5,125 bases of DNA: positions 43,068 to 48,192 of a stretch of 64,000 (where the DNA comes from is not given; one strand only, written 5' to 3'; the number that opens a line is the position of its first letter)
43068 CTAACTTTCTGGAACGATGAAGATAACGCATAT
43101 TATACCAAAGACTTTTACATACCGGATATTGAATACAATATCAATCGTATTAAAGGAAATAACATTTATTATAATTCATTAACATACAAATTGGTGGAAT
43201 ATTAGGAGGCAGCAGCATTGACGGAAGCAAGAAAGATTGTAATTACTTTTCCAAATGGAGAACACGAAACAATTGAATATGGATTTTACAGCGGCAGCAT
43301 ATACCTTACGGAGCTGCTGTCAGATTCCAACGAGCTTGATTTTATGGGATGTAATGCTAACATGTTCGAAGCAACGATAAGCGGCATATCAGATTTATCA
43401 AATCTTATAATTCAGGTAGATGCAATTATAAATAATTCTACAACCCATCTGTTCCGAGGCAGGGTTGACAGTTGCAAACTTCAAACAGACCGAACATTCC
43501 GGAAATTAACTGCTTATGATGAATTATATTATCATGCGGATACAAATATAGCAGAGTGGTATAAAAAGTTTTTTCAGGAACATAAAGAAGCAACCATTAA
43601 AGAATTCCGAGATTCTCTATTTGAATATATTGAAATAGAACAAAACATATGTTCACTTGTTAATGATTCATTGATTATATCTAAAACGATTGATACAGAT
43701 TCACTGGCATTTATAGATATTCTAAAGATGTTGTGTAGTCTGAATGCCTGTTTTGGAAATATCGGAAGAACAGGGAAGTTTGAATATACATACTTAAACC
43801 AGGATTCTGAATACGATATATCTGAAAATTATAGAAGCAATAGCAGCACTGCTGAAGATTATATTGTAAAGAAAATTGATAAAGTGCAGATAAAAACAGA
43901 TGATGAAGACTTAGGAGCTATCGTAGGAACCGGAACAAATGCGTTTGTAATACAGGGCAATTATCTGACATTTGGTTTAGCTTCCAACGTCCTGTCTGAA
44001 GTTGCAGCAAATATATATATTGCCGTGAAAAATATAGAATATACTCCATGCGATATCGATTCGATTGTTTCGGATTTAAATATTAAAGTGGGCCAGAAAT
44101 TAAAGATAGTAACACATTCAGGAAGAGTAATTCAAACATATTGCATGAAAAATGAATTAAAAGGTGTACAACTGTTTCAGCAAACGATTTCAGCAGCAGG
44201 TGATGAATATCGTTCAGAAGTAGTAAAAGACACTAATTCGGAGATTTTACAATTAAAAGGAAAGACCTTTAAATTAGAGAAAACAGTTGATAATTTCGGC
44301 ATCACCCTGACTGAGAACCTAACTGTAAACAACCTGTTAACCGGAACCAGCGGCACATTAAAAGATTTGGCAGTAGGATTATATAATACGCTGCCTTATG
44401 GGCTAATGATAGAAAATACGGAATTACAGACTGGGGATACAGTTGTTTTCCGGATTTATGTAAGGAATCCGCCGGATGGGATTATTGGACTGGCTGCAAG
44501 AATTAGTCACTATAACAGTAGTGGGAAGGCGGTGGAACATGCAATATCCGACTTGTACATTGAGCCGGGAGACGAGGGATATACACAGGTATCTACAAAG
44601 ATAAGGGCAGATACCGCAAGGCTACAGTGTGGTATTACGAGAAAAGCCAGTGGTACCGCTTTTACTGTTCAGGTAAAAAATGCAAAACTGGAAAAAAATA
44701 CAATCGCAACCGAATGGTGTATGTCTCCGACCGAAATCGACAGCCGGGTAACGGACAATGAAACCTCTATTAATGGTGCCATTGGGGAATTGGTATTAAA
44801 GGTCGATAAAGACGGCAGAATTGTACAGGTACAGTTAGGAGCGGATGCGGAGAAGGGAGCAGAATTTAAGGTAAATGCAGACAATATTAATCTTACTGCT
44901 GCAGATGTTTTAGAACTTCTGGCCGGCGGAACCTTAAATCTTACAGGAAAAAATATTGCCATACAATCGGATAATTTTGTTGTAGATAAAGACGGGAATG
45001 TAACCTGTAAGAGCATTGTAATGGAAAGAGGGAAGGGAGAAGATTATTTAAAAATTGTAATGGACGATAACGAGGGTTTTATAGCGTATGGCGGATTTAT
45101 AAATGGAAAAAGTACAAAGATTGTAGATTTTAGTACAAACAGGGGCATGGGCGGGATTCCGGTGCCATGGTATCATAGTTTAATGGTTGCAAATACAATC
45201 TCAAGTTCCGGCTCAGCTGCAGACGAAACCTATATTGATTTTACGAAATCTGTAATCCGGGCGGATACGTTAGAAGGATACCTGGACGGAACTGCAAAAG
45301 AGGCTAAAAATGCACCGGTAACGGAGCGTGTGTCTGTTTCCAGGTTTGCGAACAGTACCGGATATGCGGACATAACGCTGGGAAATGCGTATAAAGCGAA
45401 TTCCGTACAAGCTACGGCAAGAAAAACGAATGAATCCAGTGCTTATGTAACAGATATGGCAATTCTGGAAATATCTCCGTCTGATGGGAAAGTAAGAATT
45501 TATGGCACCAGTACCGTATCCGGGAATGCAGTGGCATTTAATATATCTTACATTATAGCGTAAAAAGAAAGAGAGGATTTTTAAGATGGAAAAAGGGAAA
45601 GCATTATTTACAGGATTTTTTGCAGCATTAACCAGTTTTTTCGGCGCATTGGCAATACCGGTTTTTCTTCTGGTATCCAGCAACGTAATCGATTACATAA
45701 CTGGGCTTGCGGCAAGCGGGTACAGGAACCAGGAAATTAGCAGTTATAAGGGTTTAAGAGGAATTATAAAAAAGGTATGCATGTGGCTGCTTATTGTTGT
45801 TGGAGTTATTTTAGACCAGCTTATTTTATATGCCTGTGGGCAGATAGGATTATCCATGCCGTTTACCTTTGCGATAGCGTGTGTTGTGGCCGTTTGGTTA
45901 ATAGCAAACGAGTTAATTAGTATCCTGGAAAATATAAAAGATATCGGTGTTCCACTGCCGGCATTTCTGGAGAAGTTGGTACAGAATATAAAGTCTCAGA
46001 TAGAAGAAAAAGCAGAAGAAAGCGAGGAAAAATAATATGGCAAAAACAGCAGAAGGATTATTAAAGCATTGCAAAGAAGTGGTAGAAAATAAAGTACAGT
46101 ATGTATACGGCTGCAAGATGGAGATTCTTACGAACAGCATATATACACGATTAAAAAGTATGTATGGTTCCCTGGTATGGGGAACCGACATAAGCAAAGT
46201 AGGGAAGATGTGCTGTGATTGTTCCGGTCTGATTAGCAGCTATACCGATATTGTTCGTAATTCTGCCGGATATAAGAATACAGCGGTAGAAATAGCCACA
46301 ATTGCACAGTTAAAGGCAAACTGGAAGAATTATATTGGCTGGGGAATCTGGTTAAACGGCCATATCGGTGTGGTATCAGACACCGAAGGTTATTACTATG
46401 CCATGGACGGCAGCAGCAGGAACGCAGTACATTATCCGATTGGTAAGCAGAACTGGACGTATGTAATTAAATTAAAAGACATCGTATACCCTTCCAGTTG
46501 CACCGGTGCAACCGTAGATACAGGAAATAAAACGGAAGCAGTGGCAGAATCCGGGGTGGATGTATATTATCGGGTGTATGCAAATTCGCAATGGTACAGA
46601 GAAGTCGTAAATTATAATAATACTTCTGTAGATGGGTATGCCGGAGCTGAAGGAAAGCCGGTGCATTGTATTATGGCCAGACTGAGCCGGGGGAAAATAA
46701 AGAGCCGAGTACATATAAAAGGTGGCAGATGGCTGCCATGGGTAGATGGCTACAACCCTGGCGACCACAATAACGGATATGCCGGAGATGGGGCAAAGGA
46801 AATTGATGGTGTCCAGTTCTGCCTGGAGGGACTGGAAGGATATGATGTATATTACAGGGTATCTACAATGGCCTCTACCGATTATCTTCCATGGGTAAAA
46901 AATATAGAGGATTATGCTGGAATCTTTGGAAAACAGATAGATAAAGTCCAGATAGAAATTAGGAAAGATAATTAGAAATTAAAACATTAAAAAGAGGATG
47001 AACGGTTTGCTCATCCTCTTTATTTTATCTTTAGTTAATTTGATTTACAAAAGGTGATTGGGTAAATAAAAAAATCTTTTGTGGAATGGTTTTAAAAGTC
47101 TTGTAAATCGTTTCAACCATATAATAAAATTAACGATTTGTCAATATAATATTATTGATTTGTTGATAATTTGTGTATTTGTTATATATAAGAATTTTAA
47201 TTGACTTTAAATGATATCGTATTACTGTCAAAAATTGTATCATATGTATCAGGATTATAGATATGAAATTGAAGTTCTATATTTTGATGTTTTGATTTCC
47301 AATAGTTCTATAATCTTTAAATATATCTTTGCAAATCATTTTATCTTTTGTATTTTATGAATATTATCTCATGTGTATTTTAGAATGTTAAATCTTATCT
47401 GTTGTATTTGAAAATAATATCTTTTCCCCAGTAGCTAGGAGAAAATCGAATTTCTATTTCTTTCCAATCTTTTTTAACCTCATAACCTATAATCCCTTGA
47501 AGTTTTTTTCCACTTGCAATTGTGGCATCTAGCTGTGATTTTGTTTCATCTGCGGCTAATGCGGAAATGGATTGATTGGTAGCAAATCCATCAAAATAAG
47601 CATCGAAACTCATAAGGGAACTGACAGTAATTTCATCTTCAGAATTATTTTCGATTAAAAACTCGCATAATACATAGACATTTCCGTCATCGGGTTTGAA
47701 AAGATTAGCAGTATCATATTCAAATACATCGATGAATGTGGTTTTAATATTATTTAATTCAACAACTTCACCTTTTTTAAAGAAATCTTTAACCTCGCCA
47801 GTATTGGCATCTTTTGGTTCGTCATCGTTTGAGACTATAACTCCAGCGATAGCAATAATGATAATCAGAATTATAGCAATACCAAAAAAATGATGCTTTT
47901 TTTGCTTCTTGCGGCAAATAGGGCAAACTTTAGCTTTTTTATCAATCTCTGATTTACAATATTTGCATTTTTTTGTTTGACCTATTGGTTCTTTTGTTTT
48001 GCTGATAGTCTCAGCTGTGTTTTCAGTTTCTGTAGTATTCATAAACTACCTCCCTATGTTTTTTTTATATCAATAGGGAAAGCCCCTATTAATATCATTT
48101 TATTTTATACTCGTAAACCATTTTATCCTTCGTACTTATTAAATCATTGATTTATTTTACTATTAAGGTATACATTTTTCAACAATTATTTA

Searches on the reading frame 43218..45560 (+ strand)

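Call 29: search_protein_families(library=phrogs, proteins=[window:43218-45560:+], max_evalue=0.00001)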
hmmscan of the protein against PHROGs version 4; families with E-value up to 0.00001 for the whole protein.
window:43218-45560:+ (781 aa): 1 family
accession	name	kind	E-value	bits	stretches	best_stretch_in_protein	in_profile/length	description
phrog_18190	-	unknown function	1.2e-88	299.3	2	5-197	17-214/723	-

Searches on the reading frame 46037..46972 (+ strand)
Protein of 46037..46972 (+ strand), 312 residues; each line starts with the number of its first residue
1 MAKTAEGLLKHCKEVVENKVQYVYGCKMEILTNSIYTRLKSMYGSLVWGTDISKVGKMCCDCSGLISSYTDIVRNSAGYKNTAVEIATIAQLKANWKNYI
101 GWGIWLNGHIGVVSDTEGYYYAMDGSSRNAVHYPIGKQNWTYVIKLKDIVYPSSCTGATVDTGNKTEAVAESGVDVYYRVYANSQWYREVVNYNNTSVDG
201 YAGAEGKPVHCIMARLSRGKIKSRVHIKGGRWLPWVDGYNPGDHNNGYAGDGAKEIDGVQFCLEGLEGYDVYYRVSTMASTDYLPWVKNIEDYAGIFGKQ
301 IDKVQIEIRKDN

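Call 29: search_protein_families(library=phrogs, proteins=[window:46037-46972:+], max_evalue=0.00001)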
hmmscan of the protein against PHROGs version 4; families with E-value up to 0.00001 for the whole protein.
window:46037-46972:+ (312 aa): 2 families
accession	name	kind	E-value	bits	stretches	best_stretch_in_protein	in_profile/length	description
phrog_3393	-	lysis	2.7e-21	77.7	1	164-312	189-340/342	endolysin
phrog_22474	-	lysis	6.4e-11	43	1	100-308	95-318/324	endolysin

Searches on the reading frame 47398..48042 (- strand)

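Call 89: search_protein_families(library=pfam, proteins=[window:47398-48042:-], max_evalue=0.001)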
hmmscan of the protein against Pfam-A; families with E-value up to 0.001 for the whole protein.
window:47398-48042:- (215 aa): 2 families
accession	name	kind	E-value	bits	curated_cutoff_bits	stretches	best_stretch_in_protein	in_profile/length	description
PF11611.13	DUF4352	-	5.5e-16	59.4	25.9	1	89-207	2-119/122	Domain of unknown function (DUF4352)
PF16729.10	DUF5067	-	8.8e-16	58.4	27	1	78-201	5-125/126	Domain of unknown function (DUF5067)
